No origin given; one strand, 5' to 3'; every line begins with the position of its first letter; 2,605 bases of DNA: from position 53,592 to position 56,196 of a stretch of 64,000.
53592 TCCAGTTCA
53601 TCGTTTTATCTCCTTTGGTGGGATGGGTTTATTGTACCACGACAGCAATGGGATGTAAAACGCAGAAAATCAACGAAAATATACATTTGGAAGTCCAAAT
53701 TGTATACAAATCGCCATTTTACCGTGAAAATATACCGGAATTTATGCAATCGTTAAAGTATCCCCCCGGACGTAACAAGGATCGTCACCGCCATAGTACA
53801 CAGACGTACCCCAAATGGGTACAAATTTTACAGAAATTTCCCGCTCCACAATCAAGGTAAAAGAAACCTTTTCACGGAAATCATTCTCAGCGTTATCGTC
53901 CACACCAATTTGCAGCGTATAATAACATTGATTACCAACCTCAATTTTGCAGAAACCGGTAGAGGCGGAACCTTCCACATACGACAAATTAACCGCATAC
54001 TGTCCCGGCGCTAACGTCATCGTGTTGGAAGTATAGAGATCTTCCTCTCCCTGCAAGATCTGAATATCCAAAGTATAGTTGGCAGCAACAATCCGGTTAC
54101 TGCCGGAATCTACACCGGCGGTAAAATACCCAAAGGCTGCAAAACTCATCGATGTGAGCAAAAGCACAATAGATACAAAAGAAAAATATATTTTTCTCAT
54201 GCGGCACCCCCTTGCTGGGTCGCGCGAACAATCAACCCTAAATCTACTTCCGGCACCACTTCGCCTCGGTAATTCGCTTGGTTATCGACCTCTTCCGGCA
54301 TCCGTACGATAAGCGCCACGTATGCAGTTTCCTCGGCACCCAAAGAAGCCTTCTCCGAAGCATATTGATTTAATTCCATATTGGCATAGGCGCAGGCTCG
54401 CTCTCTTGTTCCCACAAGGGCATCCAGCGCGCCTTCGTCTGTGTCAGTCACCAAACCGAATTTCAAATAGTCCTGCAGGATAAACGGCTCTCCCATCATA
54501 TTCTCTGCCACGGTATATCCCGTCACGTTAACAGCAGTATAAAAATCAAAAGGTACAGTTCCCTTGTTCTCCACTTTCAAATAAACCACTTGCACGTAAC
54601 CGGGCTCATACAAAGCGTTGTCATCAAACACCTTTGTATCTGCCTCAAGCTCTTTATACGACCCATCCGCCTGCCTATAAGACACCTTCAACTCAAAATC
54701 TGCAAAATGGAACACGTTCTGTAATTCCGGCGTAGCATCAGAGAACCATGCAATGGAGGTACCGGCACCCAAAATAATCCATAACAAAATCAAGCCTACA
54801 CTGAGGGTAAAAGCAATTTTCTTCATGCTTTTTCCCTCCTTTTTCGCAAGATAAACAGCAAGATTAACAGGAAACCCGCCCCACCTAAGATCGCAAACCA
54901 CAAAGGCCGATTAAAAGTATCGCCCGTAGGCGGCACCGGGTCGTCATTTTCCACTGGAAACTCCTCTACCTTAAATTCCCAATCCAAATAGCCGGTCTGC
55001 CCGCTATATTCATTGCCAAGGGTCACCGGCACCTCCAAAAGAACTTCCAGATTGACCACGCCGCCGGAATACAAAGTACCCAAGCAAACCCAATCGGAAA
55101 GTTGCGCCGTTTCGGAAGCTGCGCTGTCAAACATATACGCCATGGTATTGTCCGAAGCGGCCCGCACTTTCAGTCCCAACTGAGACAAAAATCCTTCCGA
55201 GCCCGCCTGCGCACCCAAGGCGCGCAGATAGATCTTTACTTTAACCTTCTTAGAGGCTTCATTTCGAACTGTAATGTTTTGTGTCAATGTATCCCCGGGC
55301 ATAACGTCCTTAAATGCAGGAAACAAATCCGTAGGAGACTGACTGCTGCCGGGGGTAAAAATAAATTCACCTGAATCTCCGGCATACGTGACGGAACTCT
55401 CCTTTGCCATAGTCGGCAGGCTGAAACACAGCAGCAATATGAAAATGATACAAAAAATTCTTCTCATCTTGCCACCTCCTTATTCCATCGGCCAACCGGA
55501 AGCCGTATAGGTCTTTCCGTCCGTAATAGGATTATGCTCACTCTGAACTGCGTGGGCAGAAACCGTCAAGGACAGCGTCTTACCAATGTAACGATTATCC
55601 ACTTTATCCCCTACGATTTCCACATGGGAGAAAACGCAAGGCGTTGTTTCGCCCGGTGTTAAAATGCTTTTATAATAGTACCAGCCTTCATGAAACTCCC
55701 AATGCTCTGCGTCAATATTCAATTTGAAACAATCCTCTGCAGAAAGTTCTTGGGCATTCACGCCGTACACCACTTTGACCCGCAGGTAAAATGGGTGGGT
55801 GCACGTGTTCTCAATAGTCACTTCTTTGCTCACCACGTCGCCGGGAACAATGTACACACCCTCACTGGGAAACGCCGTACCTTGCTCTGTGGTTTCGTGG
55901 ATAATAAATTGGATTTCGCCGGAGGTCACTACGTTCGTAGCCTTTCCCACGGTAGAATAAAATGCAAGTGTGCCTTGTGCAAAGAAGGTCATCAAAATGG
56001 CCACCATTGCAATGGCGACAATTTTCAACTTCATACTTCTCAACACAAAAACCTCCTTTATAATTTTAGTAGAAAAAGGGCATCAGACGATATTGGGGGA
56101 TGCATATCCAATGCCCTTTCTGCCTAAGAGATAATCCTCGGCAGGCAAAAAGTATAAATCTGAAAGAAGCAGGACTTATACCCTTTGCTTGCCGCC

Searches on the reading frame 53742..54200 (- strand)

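Call 3: search_protein_families(library=pfam, proteins=[window:53742-54200:-], max_evalue=1)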
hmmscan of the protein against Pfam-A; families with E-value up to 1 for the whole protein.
window:53742-54200:- (152 aa): 2 families
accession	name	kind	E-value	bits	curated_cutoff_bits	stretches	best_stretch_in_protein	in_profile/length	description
PF01289.24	Thiol_cytolysin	-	0.077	12.2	25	1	82-137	183-238/353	Thiol-activated cytolysin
PF20244.3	DUF6599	-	0.14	12.1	27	1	21-78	64-110/186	Family of unknown function (DUF6599)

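Call 4: search_protein_families(library=ncbifam, proteins=[window:53742-54200:-], max_evalue=1)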
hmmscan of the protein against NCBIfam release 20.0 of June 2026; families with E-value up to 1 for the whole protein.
window:53742-54200:- (152 aa): 1 family
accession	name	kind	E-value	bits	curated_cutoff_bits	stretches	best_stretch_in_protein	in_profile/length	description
NF045965.1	RibF_rel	equivalog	0.024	14.1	200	1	35-104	174-241/279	FAD synthase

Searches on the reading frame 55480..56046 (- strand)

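Call 3: search_protein_families(library=pfam, proteins=[window:55480-56046:-], max_evalue=1)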
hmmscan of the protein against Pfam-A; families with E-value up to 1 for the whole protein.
window:55480-56046:- (188 aa): 3 families
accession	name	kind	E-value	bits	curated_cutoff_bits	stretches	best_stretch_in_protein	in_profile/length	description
PF12389.13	Peptidase_M73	-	0.00022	21.6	22.5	1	10-83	8-75/196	Camelysin metallo-endopeptidase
PF07591.16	PT-HINT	-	0.067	13.9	27.7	1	59-104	42-84/137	Pretoxin HINT domain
PF23039.2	TMEM132_3rd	-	0.12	12.5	27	1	68-105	22-60/147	TMEM132 cohesin-like domain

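Call 4: search_protein_families(library=ncbifam, proteins=[window:55480-56046:-], max_evalue=1)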
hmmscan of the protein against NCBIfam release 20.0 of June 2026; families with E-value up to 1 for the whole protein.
window:55480-56046:- (188 aa): 3 families
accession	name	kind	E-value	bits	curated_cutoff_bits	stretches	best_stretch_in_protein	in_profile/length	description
TIGR04090.1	exp_by_SipW_IV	subfamily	1.5e-07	31.4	60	2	11-92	4-78/241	BsaA family SipW-dependent biofilm matrix protein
TIGR04089.1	exp_by_SipW_III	subfamily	0.039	14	60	1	15-81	13-87/179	alternate-type signal peptide domain-containing protein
TIGR04088.1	cognate_SipW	domain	0.21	11.8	19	1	14-44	3-33/34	SipW-dependent-type signal peptide-containing protein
